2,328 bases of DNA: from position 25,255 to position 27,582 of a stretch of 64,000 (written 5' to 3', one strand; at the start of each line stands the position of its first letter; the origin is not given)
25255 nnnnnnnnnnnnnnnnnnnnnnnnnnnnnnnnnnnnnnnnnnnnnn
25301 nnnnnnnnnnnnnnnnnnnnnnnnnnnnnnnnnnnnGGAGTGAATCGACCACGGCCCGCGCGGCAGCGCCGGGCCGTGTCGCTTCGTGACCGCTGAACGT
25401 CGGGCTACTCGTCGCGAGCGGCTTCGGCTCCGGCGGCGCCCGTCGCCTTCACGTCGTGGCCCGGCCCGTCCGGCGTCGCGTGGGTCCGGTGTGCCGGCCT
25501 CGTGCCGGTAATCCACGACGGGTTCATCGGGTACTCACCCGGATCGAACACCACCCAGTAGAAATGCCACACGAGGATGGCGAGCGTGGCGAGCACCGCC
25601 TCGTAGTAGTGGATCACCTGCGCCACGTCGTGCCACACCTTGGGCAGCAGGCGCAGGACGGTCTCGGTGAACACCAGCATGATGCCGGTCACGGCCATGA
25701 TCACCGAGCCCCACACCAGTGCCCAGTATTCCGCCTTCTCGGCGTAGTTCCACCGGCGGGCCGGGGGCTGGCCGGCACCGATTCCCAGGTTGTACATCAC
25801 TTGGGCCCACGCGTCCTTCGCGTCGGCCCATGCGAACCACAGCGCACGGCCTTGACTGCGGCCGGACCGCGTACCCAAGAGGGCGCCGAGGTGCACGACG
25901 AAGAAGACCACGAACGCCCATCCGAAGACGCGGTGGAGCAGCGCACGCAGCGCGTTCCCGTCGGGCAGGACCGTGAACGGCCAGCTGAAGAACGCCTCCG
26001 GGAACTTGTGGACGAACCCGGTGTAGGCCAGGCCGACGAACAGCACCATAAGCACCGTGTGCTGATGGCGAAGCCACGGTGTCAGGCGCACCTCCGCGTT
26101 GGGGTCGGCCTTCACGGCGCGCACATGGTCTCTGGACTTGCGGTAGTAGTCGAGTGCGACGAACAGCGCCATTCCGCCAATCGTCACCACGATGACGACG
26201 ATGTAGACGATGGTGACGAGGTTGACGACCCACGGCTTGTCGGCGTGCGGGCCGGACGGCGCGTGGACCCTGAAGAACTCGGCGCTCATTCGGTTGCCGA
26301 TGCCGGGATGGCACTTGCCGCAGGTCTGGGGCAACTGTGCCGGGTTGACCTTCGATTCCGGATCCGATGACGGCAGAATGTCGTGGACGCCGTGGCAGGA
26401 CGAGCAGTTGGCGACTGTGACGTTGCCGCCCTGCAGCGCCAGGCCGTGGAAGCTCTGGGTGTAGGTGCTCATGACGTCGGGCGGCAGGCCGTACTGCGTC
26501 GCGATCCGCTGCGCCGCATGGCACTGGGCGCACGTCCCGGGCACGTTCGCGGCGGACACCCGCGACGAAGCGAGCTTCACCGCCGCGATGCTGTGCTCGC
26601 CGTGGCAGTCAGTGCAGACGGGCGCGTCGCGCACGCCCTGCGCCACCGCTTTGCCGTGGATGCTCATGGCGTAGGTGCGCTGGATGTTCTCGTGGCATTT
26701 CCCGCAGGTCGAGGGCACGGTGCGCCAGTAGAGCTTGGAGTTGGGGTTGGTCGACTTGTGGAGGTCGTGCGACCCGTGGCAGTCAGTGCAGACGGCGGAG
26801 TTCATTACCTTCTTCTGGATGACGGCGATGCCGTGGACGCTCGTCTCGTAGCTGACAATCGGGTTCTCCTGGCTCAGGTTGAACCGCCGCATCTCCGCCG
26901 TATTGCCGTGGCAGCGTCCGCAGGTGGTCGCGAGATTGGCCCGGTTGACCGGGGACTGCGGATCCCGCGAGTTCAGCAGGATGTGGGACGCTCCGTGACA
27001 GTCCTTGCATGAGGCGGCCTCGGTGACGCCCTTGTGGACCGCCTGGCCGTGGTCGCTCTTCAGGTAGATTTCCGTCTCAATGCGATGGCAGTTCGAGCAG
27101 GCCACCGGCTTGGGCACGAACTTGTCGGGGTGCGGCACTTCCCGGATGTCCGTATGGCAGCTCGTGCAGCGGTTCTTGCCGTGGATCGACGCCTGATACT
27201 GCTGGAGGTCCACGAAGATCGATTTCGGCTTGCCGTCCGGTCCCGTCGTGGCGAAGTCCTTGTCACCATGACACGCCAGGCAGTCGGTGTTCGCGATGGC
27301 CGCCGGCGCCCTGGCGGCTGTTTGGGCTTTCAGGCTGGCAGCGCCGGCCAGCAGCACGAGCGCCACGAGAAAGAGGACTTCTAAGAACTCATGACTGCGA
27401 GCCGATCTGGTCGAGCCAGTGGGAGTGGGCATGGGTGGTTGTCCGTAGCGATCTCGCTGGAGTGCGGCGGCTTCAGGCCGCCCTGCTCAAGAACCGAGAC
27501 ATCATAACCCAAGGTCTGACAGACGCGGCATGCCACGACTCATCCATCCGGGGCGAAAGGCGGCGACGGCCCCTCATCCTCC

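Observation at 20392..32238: Uptake [NiFe] hydrogenase physically clustered with three c-type cytochrome genes carrying 26 CXXCH motifs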

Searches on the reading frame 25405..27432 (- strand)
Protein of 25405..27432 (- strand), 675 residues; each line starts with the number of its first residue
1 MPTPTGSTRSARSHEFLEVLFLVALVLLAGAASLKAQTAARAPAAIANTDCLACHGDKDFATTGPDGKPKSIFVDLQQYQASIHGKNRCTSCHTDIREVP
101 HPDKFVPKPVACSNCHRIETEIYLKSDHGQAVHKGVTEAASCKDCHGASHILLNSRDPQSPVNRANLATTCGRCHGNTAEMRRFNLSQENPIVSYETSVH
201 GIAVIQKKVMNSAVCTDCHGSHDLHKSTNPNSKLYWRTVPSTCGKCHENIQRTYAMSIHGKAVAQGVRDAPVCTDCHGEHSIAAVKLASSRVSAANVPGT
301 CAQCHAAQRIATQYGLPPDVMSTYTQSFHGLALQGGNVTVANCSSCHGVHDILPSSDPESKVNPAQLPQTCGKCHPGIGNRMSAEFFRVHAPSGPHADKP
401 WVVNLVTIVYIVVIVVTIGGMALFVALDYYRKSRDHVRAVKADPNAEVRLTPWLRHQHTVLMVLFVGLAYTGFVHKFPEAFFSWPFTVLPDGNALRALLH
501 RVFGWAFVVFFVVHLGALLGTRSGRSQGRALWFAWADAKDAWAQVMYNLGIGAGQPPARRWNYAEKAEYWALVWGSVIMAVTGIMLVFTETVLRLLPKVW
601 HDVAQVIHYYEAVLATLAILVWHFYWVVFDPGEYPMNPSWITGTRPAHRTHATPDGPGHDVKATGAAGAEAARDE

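Call 5: search_protein_families(library=pfam, proteins=[window:25405-27432:-], max_evalue=0.01)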
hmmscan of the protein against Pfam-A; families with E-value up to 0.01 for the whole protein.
window:25405-27432:- (675 aa): 8 families
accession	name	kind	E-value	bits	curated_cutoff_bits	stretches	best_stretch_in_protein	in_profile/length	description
PF14522.11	Cytochrome_C7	-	7.9e-16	58.1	24.8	5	241-305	14-66/67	Cytochrome c7 and related cytochrome c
PF14537.11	Cytochrom_c3_2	-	5.1e-14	52.9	25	3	214-305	8-78/79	Cytochrome c3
PF09699.15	Paired_CXXCH_1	-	7.7e-14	51.5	20.6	2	272-309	8-40/41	Doubled CXXCH motif (Paired_CXXCH_1)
PF01292.26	Ni_hydr_CYTB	-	2.2e-12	47.6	30.1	1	450-629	2-164/179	Prokaryotic cytochrome b561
PF00684.25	DnaJ_CXXCXGXG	-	2.3e-06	28.2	32.7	0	129-179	6-52/65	DnaJ central domain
PF22678.1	Cytochrom_c_NrfB-like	-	2.4e-06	28.4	27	0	51-121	1-70/89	Cytochrome c-type protein NrfB-like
PF02085.21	Cytochrom_CIII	-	0.00055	20.7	22.9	0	80-175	24-101/101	Class III cytochrome C family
PF14358.11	DUF4405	-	0.00074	20.4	26.7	1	459-516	4-63/66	Domain of unknown function (DUF4405)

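Call 17: search_protein_families(library=ncbifam, proteins=[window:25405-27432:-], max_evalue=0.001)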
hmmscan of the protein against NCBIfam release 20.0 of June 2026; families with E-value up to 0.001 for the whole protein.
window:25405-27432:- (675 aa): 4 families
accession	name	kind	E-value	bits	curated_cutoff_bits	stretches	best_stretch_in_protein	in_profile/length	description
NF008659.0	PRK11659.1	equivalog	7.1e-08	32.4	184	0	138-227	45-125/188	cytochrome c nitrite reductase pentaheme subunit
TIGR04257.1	nanowire_3heme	domain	3e-05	24.1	40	0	133-178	17-61/75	c(7)-type cytochrome triheme domain-containing protein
TIGR01583.1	formate-DH-gamm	equivalog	0.0002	21.4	115.85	1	455-629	10-171/204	formate dehydrogenase subunit gamma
TIGR03146.1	cyt_nit_nrfB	equivalog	0.00031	21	166.6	0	139-279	11-143/145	cytochrome c nitrite reductase pentaheme subunit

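Call 23: find_homologous_proteins(query=window:25405-27432:-, max_evalue=1e-10)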
Query window:25405-27432:- (675 aa): 7982 proteins with E <= 1e-10 among 8000 candidates; the best 120 are listed.
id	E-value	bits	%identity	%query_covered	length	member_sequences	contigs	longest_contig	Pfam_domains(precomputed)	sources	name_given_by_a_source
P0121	0.0e+0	1525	94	100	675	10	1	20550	PF09699.16,PF14537.12,PF01292.27,PF00684.26,PF14522.12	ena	-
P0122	0.0e+0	1476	90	98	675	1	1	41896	PF09699.16,PF14537.12,PF22678.2,PF01292.27,PF00684.26,PF14522.12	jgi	jgi:cytochrome b subunit of formate dehydrogenase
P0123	0.0e+0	1190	74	97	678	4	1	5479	PF09699.16,PF14537.12,PF01292.27,PF14522.12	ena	-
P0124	0.0e+0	1180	74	97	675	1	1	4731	PF09699.16,PF14537.12,PF01292.27,PF14522.12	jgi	jgi:cytochrome b subunit of formate dehydrogenase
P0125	0.0e+0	1163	73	99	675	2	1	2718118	PF09699.16,PF14537.12,PF01292.27,PF14522.12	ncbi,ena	-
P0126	0.0e+0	1158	76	92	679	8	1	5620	PF09699.16,PF14537.12,PF01292.27,PF14522.12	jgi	jgi:cytochrome b subunit of formate dehydrogenase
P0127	0.0e+0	1158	76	91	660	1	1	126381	PF09699.16,PF14537.12,PF01292.27,PF14522.12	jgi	jgi:cytochrome b subunit of formate dehydrogenase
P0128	0.0e+0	1157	74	93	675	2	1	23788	PF09699.16,PF14537.12,PF01292.27,PF00684.26,PF14522.12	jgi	jgi:cytochrome b subunit of formate dehydrogenase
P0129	0.0e+0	1139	73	93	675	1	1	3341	PF09699.16,PF14537.12,PF01292.27,PF14522.12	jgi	jgi:cytochrome b subunit of formate dehydrogenase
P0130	0.0e+0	1131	72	96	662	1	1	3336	PF09699.16,PF14537.12,PF01292.27,PF00684.26,PF14522.12,PF22113.2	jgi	jgi:cytochrome b subunit of formate dehydrogenase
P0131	0.0e+0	1130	71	97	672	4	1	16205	PF09699.16,PF14537.12,PF01292.27,PF14522.12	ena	-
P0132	0.0e+0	1129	71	98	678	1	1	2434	PF09699.16,PF14537.12,PF01292.27,PF14522.12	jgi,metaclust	metaclust:\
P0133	0.0e+0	1121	73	89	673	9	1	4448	PF09699.16,PF14537.12,PF01292.27,PF14522.12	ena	-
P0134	0.0e+0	1118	74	91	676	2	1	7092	PF09699.16,PF14537.12,PF01292.27,PF14522.12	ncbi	-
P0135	0.0e+0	1116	74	89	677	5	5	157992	PF09699.16,PF14537.12,PF01292.27,PF02085.22,PF14522.12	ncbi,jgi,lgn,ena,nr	ncbi:MAG TPA: cytochrome c3 family protein [Vicinamibacterales bacterium]|nr:cytochrome c3 family pr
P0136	0.0e+0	1115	72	94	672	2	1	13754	PF09699.16,PF14537.12,PF01292.27,PF14522.12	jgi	jgi:cytochrome b subunit of formate dehydrogenase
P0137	0.0e+0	1108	70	97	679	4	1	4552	PF09699.16,PF14537.12,PF22678.2,PF01292.27,PF02085.22,PF14522.12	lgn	-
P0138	0.0e+0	1106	73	93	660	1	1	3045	PF09699.16,PF14537.12,PF22678.2,PF01292.27,PF00684.26,PF14522.12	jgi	jgi:cytochrome b subunit of formate dehydrogenase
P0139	0.0e+0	1106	73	93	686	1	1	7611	PF09699.16,PF14537.12,PF01292.27,PF00684.26,PF14522.12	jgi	jgi:cytochrome b subunit of formate dehydrogenase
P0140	0.0e+0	1104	73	90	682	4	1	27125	PF09699.16,PF14537.12,PF01292.27,PF02085.22,PF14522.12,PF22113.2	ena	-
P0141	0.0e+0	1101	70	95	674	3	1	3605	PF09699.16,PF14537.12,PF22678.2,PF01292.27,PF00684.26,PF14522.12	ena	-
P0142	0.0e+0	1094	71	94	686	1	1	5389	PF09699.16,PF14537.12,PF22678.2,PF01292.27,PF02085.22,PF00684.26,PF14522.12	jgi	jgi:cytochrome b subunit of formate dehydrogenase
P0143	0.0e+0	1092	67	98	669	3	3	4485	PF09699.16,PF14537.12,PF22678.2,PF01292.27,PF02085.22,PF00684.26,PF14522.12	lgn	-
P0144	0.0e+0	1091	72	95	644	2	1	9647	PF09699.16,PF14537.12,PF01292.27,PF02085.22,PF00684.26,PF14522.12,PF22113.2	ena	-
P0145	0.0e+0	1091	70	96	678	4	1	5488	PF09699.16,PF14537.12,PF22678.2,PF01292.27,PF14522.12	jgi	jgi:cytochrome b subunit of formate dehydrogenase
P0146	0.0e+0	1091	73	90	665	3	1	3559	PF09699.16,PF14537.12,PF01292.27,PF14522.12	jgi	jgi:cytochrome b subunit of formate dehydrogenase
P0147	0.0e+0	1090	69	97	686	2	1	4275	PF09699.16,PF14537.12,PF01292.27,PF02085.22,PF00684.26,PF14522.12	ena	-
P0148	0.0e+0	1087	70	96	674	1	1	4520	PF09699.16,PF14537.12,PF01292.27,PF02085.22,PF00684.26,PF14522.12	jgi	jgi:cytochrome b subunit of formate dehydrogenase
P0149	0.0e+0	1068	67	96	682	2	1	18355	PF09699.16,PF14537.12,PF01292.27,PF02085.22,PF14522.12,PF22113.2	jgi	-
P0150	0.0e+0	1068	72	89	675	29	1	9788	PF09699.16,PF14537.12,PF01292.27,PF14522.12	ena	-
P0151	0.0e+0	1066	68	95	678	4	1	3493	PF09699.16,PF14537.12,PF01292.27,PF02085.22,PF14522.12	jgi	-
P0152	0.0e+0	1065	70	92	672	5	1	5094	PF09699.16,PF14537.12,PF22678.2,PF01292.27,PF00684.26,PF14522.12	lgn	-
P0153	0.0e+0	1052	71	89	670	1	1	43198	PF09699.16,PF14537.12,PF22678.2,PF01292.27,PF00684.26,PF14522.12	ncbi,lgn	-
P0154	0.0e+0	1048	66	96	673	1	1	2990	PF09699.16,PF14537.12,PF01292.27,PF02085.22,PF14522.12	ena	-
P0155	0.0e+0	1043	69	92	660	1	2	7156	PF09699.16,PF14537.12,PF01292.27,PF00684.26,PF14522.12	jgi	-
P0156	0.0e+0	1041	70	91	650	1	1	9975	PF09699.16,PF14537.12,PF01292.27,PF00684.26,PF14522.12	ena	-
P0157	0.0e+0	1040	67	94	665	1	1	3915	PF09699.16,PF14537.12,PF22678.2,PF01292.27,PF02085.22,PF00684.26,PF14522.12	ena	-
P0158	0.0e+0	1036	69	91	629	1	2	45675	PF09699.16,PF14537.12,PF01292.27,PF02085.22,PF14522.12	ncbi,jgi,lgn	jgi:cytochrome b subunit of formate dehydrogenase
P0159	0.0e+0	1034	68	93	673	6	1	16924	PF09699.16,PF14537.12,PF01292.27,PF00684.26,PF14522.12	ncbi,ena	-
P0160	0.0e+0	1034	69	91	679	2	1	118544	PF09699.16,PF14537.12,PF01292.27,PF02085.22,PF00684.26,PF14522.12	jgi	jgi:cytochrome b subunit of formate dehydrogenase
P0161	0.0e+0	1025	69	89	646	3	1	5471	PF09699.16,PF14537.12,PF01292.27,PF14522.12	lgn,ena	-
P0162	0.0e+0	1022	65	94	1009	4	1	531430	PF22451.3,PF13412.13,PF09699.16,PF14537.12,PF01292.27,PF13404.13,PF14522.12,PF17805.8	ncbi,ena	-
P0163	0.0e+0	1021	66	96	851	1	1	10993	PF09699.16,PF14537.12,PF22678.2,PF01292.27,PF00684.26,PF14522.12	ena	-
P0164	0.0e+0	1020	68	89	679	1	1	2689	PF09699.16,PF14537.12,PF22678.2,PF01292.27,PF02085.22,PF00684.26,PF14522.12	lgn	-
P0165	0.0e+0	1019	65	95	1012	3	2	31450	PF22451.3,PF09699.16,PF14537.12,PF22678.2,PF01292.27,PF13404.13,PF14522.12,PF17805.8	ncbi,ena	ncbi:MAG: cytochrome b/b6 domain-containing protein [Candidatus Brocadiia bacterium]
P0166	0.0e+0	1019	66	93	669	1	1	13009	PF09699.16,PF14537.12,PF22678.2,PF01292.27,PF14522.12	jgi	jgi:cytochrome b subunit of formate dehydrogenase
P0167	0.0e+0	1017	65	94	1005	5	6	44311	PF22451.3,PF13412.13,PF09699.16,PF14537.12,PF01292.27,PF13404.13,PF14522.12,PF17805.8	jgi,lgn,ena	jgi:DNA-binding Lrp family transcriptional regulator/thiosulfate reductase cytochrome b subunit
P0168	0.0e+0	1016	65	96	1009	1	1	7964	PF22451.3,PF13412.13,PF09699.16,PF14537.12,PF01292.27,PF13404.13,PF00684.26,PF14522.12,PF17805.8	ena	-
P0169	0.0e+0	1015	66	95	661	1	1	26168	PF09699.16,PF14537.12,PF01292.27,PF00684.26,PF14522.12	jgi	jgi:cytochrome b subunit of formate dehydrogenase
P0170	0.0e+0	1015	64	95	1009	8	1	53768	PF22451.3,PF09699.16,PF14537.12,PF01292.27,PF13404.13,PF00684.26,PF14522.12,PF17805.8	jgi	jgi:DNA-binding Lrp family transcriptional regulator/cytochrome b subunit of formate dehydrogenase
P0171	0.0e+0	1014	66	93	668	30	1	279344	PF09699.16,PF14537.12,PF22678.2,PF01292.27,PF02085.22,PF14522.12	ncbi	ncbi:MAG: cytochrome b/b6 domain-containing protein [Verrucomicrobiia bacterium]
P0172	0.0e+0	1013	64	97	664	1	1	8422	PF09699.16,PF14537.12,PF22678.2,PF01292.27,PF00684.26,PF14522.12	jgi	jgi:cytochrome b subunit of formate dehydrogenase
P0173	0.0e+0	1013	68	90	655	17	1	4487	PF09699.16,PF14537.12,PF22678.2,PF01292.27,PF02085.22,PF14522.12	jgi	jgi:cytochrome b subunit of formate dehydrogenase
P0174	0.0e+0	1012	67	93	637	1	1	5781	PF09699.16,PF14537.12,PF01292.27,PF02085.22,PF00684.26,PF14522.12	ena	-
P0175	0.0e+0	1012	64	97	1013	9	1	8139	PF22451.3,PF09699.16,PF14537.12,PF01292.27,PF13404.13,PF14522.12,PF17805.8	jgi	-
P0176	0.0e+0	1012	67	92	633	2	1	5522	PF09699.16,PF14537.12,PF01292.27,PF02085.22,PF00684.26,PF14522.12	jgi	jgi:cytochrome b subunit of formate dehydrogenase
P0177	0.0e+0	1012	68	91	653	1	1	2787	PF09699.16,PF14537.12,PF01292.27,PF14522.12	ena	-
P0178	0.0e+0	1011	66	93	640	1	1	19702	PF09699.16,PF14537.12,PF01292.27,PF02085.22,PF00684.26,PF14522.12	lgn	-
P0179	0.0e+0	1010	68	90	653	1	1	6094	PF09699.16,PF14537.12,PF22678.2,PF01292.27,PF02085.22,PF00684.26,PF14522.12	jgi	jgi:cytochrome b subunit of formate dehydrogenase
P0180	0.0e+0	1010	66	95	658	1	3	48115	PF09699.16,PF14537.12,PF01292.27,PF00684.26,PF14522.12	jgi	jgi:cytochrome b subunit of formate dehydrogenase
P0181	3.0e-298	1009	68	91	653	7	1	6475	PF09699.16,PF14537.12,PF01292.27,PF02085.22,PF00684.26,PF14522.12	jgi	jgi:cytochrome b subunit of formate dehydrogenase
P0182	5.9e-298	1008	65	95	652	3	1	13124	PF09699.16,PF14537.12,PF01292.27,PF00684.26,PF14522.12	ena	-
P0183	1.1e-297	1007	65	96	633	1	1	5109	PF09699.16,PF14537.12,PF01292.27,PF02085.22,PF14522.12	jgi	jgi:cytochrome b subunit of formate dehydrogenase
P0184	1.4e-297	1007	66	93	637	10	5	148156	PF09699.16,PF14537.12,PF01292.27,PF02085.22,PF00684.26,PF14522.12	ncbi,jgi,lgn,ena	ncbi:MAG: cytochrome c3 family protein [Candidatus Binatia bacterium]|jgi:cytochrome b subunit of fo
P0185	8.7e-297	1004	66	93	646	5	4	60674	PF09699.16,PF14537.12,PF01292.27,PF02085.22,PF00684.26,PF14522.12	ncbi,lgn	-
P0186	1.4e-296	1003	66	91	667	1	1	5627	PF09699.16,PF14537.12,PF01292.27,PF02085.22,PF00684.26,PF14522.12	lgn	-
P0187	3.0e-296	1002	66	93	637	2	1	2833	PF09699.16,PF14537.12,PF01292.27,PF14522.12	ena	-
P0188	3.7e-296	1002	66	92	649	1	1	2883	PF09699.16,PF14537.12,PF01292.27,PF14522.12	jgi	jgi:cytochrome b subunit of formate dehydrogenase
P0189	4.6e-296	1002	66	92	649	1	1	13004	PF09699.16,PF14537.12,PF01292.27,PF14522.12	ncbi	-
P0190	5.3e-296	1001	67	89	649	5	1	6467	PF09699.16,PF14537.12,PF01292.27,PF02085.22,PF14522.12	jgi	jgi:cytochrome b subunit of formate dehydrogenase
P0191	5.4e-296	1001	66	92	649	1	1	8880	PF09699.16,PF14537.12,PF01292.27,PF02085.22,PF14522.12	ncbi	-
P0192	8.0e-296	1001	65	97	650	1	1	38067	PF09699.16,PF14537.12,PF01292.27,PF02085.22,PF00684.26,PF14522.12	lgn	-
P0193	2.6e-295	999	67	92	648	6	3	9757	PF09699.16,PF14537.12,PF01292.27,PF14522.12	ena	-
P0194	5.5e-295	998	66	93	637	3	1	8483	PF09699.16,PF14537.12,PF01292.27,PF02085.22,PF14522.12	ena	-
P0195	6.7e-295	998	65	93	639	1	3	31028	PF09699.16,PF14537.12,PF01292.27,PF00684.26,PF14522.12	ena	-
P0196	1.4e-294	997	68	92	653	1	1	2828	PF09699.16,PF14537.12,PF22678.2,PF01292.27,PF00684.26,PF14522.12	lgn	-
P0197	2.1e-294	996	66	91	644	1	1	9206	PF09699.16,PF14537.12,PF01292.27,PF00684.26,PF14522.12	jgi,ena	-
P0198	3.2e-294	996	65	95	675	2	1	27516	PF09699.16,PF14537.12,PF22678.2,PF01292.27,PF14522.12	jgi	jgi:cytochrome b subunit of formate dehydrogenase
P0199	3.3e-294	996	67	92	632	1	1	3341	PF09699.16,PF14537.12,PF01292.27,PF02085.22,PF00684.26,PF14522.12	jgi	jgi:cytochrome b subunit of formate dehydrogenase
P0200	5.2e-294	995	67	90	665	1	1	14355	PF09699.16,PF14537.12,PF01292.27,PF02085.22,PF14522.12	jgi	jgi:cytochrome b subunit of formate dehydrogenase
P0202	1.0e-293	994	67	90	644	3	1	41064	PF09699.16,PF14537.12,PF22678.2,PF01292.27,PF02085.22,PF14522.12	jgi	jgi:cytochrome b subunit of formate dehydrogenase/ribosomal protein S27AE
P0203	1.1e-293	994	65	92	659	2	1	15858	PF09699.16,PF14537.12,PF01292.27,PF02085.22,PF00684.26,PF14522.12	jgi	jgi:cytochrome b subunit of formate dehydrogenase/DnaJ-class molecular chaperone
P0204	1.6e-293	993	67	90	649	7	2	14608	PF09699.16,PF14537.12,PF22678.2,PF01292.27,PF02085.22,PF14522.12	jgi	jgi:cytochrome b subunit of formate dehydrogenase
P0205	2.2e-293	993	64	95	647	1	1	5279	PF09699.16,PF14537.12,PF01292.27,PF14522.12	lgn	-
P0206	3.2e-293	992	65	95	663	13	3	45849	PF09699.16,PF14537.12,PF22678.2,PF01292.27,PF02085.22,PF00684.26,PF14522.12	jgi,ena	jgi:cytochrome b subunit of formate dehydrogenase/DnaJ-class molecular chaperone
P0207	3.6e-293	992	66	91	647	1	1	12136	PF09699.16,PF14537.12,PF01292.27,PF14522.12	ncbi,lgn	ncbi:MAG: cytochrome c3 family protein [bacterium]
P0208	3.8e-293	992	68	89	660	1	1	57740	PF09699.16,PF14537.12,PF01292.27,PF02085.22,PF14522.12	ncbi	-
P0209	9.1e-293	991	63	94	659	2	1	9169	PF09699.16,PF14537.12,PF01292.27,PF14522.12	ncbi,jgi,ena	ncbi:MAG: cytochrome b/b6 domain-containing protein [bacterium]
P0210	3.5e-292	989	66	91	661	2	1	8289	PF09699.16,PF14537.12,PF01292.27,PF02085.22,PF14522.12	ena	-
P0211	7.7e-292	988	65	93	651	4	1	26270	PF09699.16,PF14537.12,PF01292.27,PF02085.22,PF00684.26,PF14522.12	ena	-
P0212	1.1e-291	987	64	93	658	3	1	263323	PF09699.16,PF14537.12,PF22678.2,PF01292.27,PF02085.22,PF14522.12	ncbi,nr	ncbi:MAG TPA: cytochrome c3 family protein [Verrucomicrobiae bacterium]|nr:cytochrome c3 family prot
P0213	1.2e-291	987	66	90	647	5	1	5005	PF09699.16,PF14537.12,PF01292.27,PF02085.22,PF00684.26,PF14522.12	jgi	jgi:cytochrome b subunit of formate dehydrogenase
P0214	1.9e-291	986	65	95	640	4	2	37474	PF09699.16,PF14537.12,PF01292.27,PF02085.22,PF00684.26,PF14522.12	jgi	jgi:cytochrome b subunit of formate dehydrogenase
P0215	6.2e-291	985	68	88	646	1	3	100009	PF09699.16,PF14537.12,PF01292.27,PF02085.22,PF14522.12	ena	-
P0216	1.1e-290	984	67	91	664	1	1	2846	PF09699.16,PF14537.12,PF01292.27,PF02085.22,PF00684.26,PF14522.12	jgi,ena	-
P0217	1.2e-290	984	66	92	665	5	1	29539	PF09699.16,PF14537.12,PF01292.27,PF02085.22,PF00684.26,PF14522.12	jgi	jgi:cytochrome b subunit of formate dehydrogenase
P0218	1.4e-290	984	65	91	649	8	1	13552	PF09699.16,PF14537.12,PF01292.27,PF02085.22,PF14522.12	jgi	jgi:cytochrome b subunit of formate dehydrogenase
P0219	2.1e-290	983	72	82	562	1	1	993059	PF09699.16,PF14537.12,PF01292.27,PF00684.26,PF14522.12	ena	-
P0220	4.5e-290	982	67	89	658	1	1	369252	PF09699.16,PF14537.12,PF22678.2,PF01292.27,PF02085.22,PF00684.26,PF14522.12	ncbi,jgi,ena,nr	ncbi:MAG TPA: cytochrome c3 family protein [Verrucomicrobiae bacterium]|nr:cytochrome c3 family prot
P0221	6.6e-290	981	66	92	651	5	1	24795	PF09699.16,PF14537.12,PF01292.27,PF00684.26,PF14522.12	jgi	jgi:cytochrome b subunit of formate dehydrogenase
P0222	7.4e-290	981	65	92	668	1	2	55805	PF09699.16,PF14537.12,PF22678.2,PF01292.27,PF14522.12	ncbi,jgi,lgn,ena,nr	ncbi:MAG TPA: cytochrome c3 family protein [Verrucomicrobiae bacterium]|nr:cytochrome c3 family prot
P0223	9.3e-290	981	64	93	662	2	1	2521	PF09699.16,PF14537.12,PF01292.27,PF02085.22,PF00684.26,PF14522.12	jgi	jgi:cytochrome b subunit of formate dehydrogenase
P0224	1.8e-289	980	67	88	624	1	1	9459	PF09699.16,PF14537.12,PF01292.27,PF02085.22,PF00684.26,PF14522.12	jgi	jgi:cytochrome b subunit of formate dehydrogenase/DnaJ-class molecular chaperone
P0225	4.1e-289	979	65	94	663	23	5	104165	PF09699.16,PF14537.12,PF01292.27,PF00684.26,PF14522.12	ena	-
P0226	4.7e-289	978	65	91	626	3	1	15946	PF09699.16,PF14537.12,PF01292.27,PF02085.22,PF14522.12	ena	-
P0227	6.5e-289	978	64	94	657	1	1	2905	PF09699.16,PF14537.12,PF01292.27,PF00684.26,PF14522.12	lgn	-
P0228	8.3e-289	978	66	90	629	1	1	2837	PF09699.16,PF14537.12,PF01292.27,PF02085.22,PF14522.12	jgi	-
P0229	1.4e-288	977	65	90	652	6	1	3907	PF09699.16,PF14537.12,PF01292.27,PF02085.22,PF00684.26,PF14522.12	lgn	-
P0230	2.8e-288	976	66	90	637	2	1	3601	PF09699.16,PF14537.12,PF01292.27,PF02085.22,PF14522.12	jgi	jgi:cytochrome b subunit of formate dehydrogenase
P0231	4.5e-288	975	64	95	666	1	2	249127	PF09699.16,PF14537.12,PF01292.27,PF03264.20,PF02085.22,PF14522.12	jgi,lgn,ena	-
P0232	5.1e-288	975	66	91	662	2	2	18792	PF09699.16,PF14537.12,PF22678.2,PF01292.27,PF02085.22,PF00684.26,PF14522.12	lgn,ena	-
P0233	6.1e-288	975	67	89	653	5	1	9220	PF09699.16,PF14537.12,PF01292.27,PF02085.22,PF14522.12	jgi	jgi:thiosulfate reductase cytochrome b subunit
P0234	8.2e-288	974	61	97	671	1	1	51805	PF09699.16,PF14537.12,PF01292.27,PF02085.22,PF00684.26,PF14522.12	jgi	jgi:hypothetical protein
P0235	1.6e-287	973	65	91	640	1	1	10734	PF09699.16,PF14537.12,PF22678.2,PF01292.27,PF00684.26,PF14522.12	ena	-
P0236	1.9e-287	973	64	94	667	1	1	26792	PF09699.16,PF14537.12,PF01292.27,PF00684.26,PF14522.12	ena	-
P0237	2.1e-287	973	63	97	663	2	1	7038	PF09699.16,PF14537.12,PF01292.27,PF00684.26,PF14522.12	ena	-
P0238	4.6e-287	972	65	90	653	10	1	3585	PF09699.16,PF14537.12,PF01292.27,PF02085.22,PF14522.12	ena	-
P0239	1.0e-286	971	65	91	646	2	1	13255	PF09699.16,PF14537.12,PF01292.27,PF02085.22,PF14522.12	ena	-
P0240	2.2e-286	970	65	92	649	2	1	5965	PF09699.16,PF14537.12,PF01292.27,PF02085.22,PF14522.12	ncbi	-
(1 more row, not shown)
